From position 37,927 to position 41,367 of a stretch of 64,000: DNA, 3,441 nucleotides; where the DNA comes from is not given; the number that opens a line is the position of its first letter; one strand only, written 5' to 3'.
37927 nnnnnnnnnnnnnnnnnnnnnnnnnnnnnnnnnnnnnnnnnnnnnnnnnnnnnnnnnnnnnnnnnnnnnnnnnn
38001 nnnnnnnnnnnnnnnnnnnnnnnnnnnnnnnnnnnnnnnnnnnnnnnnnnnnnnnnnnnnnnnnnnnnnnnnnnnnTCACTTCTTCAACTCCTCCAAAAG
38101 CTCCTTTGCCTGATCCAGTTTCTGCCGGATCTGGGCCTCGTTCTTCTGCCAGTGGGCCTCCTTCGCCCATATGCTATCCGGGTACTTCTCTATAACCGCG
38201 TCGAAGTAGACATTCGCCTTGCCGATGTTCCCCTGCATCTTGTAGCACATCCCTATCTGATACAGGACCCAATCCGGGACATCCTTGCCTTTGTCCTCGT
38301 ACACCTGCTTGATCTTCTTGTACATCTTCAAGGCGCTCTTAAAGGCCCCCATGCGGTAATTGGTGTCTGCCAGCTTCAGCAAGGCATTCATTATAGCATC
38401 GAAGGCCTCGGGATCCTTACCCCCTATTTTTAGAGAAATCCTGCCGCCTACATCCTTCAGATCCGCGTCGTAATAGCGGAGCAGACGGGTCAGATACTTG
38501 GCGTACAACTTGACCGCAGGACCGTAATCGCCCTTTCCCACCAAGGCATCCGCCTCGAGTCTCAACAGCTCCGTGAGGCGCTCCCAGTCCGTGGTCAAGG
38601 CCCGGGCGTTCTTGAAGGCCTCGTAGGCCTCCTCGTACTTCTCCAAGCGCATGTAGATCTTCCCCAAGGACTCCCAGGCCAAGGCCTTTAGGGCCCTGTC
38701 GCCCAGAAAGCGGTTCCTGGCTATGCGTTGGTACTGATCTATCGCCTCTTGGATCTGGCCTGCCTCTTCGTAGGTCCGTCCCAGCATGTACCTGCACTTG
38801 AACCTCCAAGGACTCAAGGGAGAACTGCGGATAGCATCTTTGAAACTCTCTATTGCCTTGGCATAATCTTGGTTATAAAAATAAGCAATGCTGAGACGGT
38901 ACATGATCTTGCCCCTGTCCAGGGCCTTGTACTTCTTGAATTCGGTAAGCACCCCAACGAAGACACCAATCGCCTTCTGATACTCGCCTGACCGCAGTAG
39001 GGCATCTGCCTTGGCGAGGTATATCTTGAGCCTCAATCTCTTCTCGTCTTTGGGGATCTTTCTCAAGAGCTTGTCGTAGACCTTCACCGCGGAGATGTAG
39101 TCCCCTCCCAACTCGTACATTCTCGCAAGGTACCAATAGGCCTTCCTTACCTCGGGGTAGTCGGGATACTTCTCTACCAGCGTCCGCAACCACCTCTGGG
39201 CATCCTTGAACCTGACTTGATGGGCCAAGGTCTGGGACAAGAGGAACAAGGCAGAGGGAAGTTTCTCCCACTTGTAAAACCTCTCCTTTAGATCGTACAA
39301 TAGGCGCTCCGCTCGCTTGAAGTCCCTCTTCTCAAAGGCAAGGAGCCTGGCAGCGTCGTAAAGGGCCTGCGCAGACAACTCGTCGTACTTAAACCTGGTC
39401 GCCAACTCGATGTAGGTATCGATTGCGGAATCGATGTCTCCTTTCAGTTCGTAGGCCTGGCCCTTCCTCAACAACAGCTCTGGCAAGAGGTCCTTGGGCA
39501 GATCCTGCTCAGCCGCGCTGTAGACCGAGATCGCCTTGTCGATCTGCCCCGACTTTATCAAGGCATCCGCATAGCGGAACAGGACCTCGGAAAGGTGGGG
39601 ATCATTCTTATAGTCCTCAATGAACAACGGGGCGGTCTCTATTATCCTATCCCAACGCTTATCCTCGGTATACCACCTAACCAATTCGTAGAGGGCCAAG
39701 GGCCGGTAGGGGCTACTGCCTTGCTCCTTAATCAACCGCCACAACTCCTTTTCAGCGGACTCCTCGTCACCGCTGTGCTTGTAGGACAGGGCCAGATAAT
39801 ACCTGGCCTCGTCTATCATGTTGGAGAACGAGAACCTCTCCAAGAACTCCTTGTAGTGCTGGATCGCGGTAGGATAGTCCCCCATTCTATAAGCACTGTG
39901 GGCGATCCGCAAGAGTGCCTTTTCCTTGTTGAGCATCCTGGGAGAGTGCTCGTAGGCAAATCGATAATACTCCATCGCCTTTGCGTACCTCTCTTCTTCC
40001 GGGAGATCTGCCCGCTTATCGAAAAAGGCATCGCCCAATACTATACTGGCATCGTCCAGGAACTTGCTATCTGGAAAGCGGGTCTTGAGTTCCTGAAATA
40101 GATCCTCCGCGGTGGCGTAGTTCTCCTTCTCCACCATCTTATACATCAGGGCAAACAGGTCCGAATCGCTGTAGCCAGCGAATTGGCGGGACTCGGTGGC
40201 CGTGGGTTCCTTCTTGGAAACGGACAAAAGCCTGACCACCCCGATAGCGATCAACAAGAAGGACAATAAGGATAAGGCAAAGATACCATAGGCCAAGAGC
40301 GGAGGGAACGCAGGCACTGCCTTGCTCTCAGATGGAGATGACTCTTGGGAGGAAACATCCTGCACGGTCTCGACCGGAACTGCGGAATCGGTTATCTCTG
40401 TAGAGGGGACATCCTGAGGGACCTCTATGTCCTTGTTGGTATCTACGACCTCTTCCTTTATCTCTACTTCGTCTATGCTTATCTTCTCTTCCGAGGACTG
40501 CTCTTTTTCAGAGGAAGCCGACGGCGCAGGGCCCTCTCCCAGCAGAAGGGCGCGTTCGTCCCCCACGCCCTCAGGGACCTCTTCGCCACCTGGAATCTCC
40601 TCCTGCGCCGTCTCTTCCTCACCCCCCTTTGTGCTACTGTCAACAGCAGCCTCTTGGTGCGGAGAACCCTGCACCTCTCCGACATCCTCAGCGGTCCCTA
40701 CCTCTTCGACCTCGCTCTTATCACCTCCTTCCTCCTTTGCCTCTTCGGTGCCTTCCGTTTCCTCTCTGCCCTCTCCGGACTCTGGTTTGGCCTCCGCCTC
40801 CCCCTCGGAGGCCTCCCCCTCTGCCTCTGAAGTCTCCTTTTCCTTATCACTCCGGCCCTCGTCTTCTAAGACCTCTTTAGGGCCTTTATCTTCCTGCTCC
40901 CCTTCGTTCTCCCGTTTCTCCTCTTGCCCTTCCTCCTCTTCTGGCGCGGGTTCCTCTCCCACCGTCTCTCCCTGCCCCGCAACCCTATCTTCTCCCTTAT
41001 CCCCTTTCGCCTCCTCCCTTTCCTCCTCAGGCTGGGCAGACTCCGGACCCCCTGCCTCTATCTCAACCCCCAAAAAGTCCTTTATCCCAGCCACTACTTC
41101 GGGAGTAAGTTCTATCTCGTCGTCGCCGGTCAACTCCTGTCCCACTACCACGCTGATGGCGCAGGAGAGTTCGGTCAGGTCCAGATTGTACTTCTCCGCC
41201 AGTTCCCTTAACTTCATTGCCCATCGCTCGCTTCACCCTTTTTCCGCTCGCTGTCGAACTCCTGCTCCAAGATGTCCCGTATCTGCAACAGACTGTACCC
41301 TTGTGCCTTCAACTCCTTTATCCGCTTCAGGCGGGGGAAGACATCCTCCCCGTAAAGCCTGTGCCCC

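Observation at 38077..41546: MerR regulator translationally coupled to a 1046-aa protein with SAP/HeH-like N-terminus, 250-aa polyacidic linker, single TM and giant TPR domain, directly upstream of flgS/flgR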

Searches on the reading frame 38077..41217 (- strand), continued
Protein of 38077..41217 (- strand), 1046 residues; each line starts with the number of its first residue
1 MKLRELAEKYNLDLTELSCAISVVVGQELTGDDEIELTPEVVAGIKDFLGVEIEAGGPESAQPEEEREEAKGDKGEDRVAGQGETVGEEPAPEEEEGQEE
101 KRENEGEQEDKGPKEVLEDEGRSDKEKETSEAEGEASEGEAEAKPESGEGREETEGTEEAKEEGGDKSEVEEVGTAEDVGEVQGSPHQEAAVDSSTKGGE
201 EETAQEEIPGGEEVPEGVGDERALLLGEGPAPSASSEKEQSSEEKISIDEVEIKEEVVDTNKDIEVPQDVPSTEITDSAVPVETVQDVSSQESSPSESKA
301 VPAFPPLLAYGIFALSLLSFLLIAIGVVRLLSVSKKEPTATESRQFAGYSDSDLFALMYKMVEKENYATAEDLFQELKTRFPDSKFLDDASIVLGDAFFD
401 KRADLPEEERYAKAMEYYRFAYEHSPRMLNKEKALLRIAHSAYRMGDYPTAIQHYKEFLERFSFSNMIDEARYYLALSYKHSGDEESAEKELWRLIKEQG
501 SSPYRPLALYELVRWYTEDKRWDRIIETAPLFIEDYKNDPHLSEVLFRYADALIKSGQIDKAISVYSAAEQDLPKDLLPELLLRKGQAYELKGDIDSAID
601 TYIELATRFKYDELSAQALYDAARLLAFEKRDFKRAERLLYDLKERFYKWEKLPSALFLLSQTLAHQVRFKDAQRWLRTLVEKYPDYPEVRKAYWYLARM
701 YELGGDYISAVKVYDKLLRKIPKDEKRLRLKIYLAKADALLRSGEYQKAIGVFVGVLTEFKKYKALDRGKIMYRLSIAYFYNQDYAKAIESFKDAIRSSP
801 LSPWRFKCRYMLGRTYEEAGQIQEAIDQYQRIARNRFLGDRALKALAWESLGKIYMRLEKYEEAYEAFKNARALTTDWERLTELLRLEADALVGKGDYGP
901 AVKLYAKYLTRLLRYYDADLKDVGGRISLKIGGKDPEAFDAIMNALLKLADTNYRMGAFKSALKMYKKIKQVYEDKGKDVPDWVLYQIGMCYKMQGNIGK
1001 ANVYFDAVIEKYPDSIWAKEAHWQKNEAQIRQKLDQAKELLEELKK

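Call 69: search_protein_families(library=ncbifam, proteins=[L013:805-1632:+], max_evalue=0.001)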
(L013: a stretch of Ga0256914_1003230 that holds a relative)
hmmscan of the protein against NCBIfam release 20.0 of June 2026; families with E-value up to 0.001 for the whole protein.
L013:805-1632:+ (275 aa): 3 families
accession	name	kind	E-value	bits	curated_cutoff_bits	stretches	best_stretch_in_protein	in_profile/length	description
TIGR02917.1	PEP_TPR_lipo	equivalog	2.6e-08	32.2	312.2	1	91-209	586-696/899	XrtA/PEP-CTERM system TPR-repeat protein PrsT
TIGR00756.2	PPR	repeat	1.4e-06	28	20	0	230-253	10-33/35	pentatricopeptide repeat protein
NF053779.1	BT3442_fam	equivalog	4.1e-06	25.8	940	0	95-157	212-274/563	BT3442 family protein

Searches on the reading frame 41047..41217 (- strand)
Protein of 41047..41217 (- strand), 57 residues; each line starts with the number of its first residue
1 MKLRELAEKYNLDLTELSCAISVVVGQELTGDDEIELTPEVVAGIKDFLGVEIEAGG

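Call 15: search_protein_families(library=pfam, alignment_id=A2, max_evalue=10)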
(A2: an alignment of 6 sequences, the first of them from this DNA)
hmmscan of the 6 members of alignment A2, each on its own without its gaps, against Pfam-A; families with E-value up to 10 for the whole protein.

A. member 1, seq(57 aa): 1 family
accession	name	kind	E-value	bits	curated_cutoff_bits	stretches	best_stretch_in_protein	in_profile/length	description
PF14106.11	DUF4279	-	0.22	12.3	25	1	2-48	69-110/116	Domain of unknown function (DUF4279)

B. families by the number of members that match (of 6 scanned): 8 families
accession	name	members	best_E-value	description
PF02873.21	MurB_C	2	0.044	UDP-N-acetylenolpyruvoylglucosamine reductase, C-terminal domain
PF23397.1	DUF7104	2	0.55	Domain of unknown function (DUF7104)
PF24471.1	KH_DEAH11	1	0.063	DEAH11-like, KH-domain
PF25399.1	DeaD_dimer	1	0.11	RNA helicase DeaD dimerization domain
PF23843.2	DUF7210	1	0.12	Domain of unknown function (DUF7210)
PF01381.28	HTH_3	1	0.14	Helix-turn-helix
PF19016.5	DUF5745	1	0.15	Domain of unknown function (DUF5745)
PF14106.11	DUF4279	1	0.22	Domain of unknown function (DUF4279)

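Call 16: search_solved_structures(query=A2, max_evalue=10, show_alignments=3)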
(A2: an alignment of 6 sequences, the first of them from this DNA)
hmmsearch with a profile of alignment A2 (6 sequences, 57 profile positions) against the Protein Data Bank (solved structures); distinct sequences matched with E-value up to 10: 8.
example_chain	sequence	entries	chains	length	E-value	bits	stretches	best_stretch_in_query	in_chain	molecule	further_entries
9ynl_A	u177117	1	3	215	0.2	14.7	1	2-17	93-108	Dokki_15 C100A complex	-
9ynm_A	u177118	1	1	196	0.21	14.7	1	2-15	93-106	Dokki_15 WT apo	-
9yp0_A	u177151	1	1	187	0.23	14.5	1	2-15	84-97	HC34 WT apo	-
8vr3_A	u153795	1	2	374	0.72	13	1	2-22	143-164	DegT/DnrJ/EryC1/StrS aminotransferase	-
8vr5_A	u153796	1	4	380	0.74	12.9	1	2-22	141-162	DegT/DnrJ/EryC1/StrS aminotransferase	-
9dwz_B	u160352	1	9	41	1.8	11.7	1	29-53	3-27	Light-harvesting protein B-800/820 beta-2 chain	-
6fsp_A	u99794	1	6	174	2.8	11.1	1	15-42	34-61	PRPP-binding protein, adenine/guanine phosphoribosyltransferase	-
5zgo_A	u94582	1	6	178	3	11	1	15-42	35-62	Adenine phosphoribosyltransferase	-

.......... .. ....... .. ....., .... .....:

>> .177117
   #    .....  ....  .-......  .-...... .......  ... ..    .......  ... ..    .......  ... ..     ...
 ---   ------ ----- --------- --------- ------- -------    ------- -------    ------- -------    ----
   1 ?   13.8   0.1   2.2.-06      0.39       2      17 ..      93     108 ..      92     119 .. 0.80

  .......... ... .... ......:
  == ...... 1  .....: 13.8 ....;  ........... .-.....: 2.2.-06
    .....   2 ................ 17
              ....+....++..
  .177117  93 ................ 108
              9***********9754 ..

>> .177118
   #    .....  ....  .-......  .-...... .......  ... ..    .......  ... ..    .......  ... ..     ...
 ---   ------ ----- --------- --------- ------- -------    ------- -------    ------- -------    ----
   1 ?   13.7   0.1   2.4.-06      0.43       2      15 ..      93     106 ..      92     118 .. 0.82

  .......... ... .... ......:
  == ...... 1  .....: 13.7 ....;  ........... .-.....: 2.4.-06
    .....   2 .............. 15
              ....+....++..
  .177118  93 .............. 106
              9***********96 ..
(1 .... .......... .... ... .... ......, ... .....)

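Call 24: search_protein_representatives(alignment_id=A2)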
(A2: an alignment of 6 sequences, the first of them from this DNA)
Query: 6 sequences, 57 profile positions. Proteins with E-value up to 0.001 (for the whole library): 7; up to 1e-10: 4; up to 1e-30: 0. The best 7 are listed.
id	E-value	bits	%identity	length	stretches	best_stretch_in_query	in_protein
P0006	6.6e-28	112.4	-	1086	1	1-56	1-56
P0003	8.3e-28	112.1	-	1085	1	1-56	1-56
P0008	9.4e-25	102.3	-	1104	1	1-54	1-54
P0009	1.0e-10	57.4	-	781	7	3-27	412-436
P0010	2.0e-10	56.4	-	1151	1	1-55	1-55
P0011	2.6e-08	49.6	-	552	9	8-23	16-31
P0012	2.2e-04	37.1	-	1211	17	32-43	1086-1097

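Call 43: predict_structure(alignment_id=A5)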
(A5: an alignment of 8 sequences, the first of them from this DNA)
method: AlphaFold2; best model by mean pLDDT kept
length: 57 residues; sequences in the alignment: 8
mean_pLDDT: 91.5   pTM: 0.73
mean pLDDT of the five models: 91.5, 91.1, 90.8, 90.7, 70.2
residues with pLDDT >= 90: 50; 70-90: 5; 50-70: 1; < 50: 1
segments of 3 or more residues with pLDDT < 50: none
pLDDT, mean of each block of 10 residues (from residue 1): 94 95 94 93 94 75
secondary structure, 60 per line:
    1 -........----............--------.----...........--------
elements in order: H3-9 H14-25 H39-49

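Call 58: fold_search(model_id=the predicted structure, library=pdb)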
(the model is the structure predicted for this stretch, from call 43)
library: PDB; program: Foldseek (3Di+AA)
matches with E <= 10: 116; with E <= 0.001: 0
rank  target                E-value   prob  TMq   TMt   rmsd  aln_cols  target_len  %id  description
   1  1y10_A                4.5e-01  0.44  0.52  0.12   6.1        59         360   20  Mycobacterial adenylyl cyclase Rv1264, holoenzyme, inhibited state (released 2005-05-24)
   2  1y10_B                6.8e-01  0.35  0.52  0.12   6.2        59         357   20  Mycobacterial adenylyl cyclase Rv1264, holoenzyme, inhibited state (released 2005-05-24)
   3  1y10_D                8.3e-01  0.44  0.58  0.12   6.0        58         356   19  Mycobacterial adenylyl cyclase Rv1264, holoenzyme, inhibited state (released 2005-05-24)
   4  2ev2_A                8.9e-01  0.38  0.52  0.21   3.2        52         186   21  Structure of Rv1264N, the regulatory domain of the mycobacterial adenylyl cylcase Rv1264, at pH 8.5 (released 2006-11-07)
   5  2ev3_A                1.1e+00  0.23  0.49  0.20   4.8        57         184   23  Structure of Rv1264N, the regulatory domain of the mycobacterial adenylyl cylcase Rv1264, at pH 5.3 (released 2006-11-07)
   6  8csh_A                1.3e+00  0.28  0.51  0.54   4.1        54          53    7  Structure of the DNA binding domain of pSK1 Par partition protein bound to centromere DNA (released 2022-08-10)
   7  9a4o_A                1.5e+00  0.47  0.59  0.07   2.8        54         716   24  Integrative model of IF2-TAGH by crosslinking MS and deep learning (released 2024-09-18)
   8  7r49_H                1.8e+00  0.20  0.44  0.36   4.4        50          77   12  Crystal structure of the L. plantarum acyl carrier protein synthase (AcpS)in complex with D-alanyl carrier protein (Dl (released 2022-08-03)
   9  4ijr_A                2.0e+00  0.12  0.36  0.09   7.7        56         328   20  Crystal structure of Saccharomyces cerevisiae arabinose dehydrogenase Ara1 complexed with NADPH (released 2013-11-27)
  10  4ijc_A                2.2e+00  0.12  0.36  0.09   8.2        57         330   21  Crystal structure of arabinose dehydrogenase Ara1 from Saccharomyces cerevisiae (released 2013-11-27)
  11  1uxc                  2.2e+00  0.10  0.35  0.39   8.3        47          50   28  FRUCTOSE REPRESSOR DNA-BINDING DOMAIN, NMR, MINIMIZED STRUCTURE (released 1997-04-21)
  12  1uxd_MODEL_1_A        2.2e+00  0.08  0.35  0.35   8.9        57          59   24  Fructose repressor DNA-binding domain, NMR, 34 structures (released 1997-04-01)
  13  4pu4_C                2.2e+00  0.04  0.24  0.23   6.3        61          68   20  Shewanella oneidensis MR-1 Toxin Antitoxin System HipA, HipB and its operator DNA complex (space group P21) (released 2014-08-06)
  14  8ezt_B                2.3e+00  0.08  0.33  0.28   6.1        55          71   16  Crystal structure of HipB(Lp) from Legionella pneumophila (released 2023-09-27)
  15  2ev2_B                2.6e+00  0.15  0.52  0.21   6.3        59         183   20  Structure of Rv1264N, the regulatory domain of the mycobacterial adenylyl cylcase Rv1264, at pH 8.5 (released 2006-11-07)
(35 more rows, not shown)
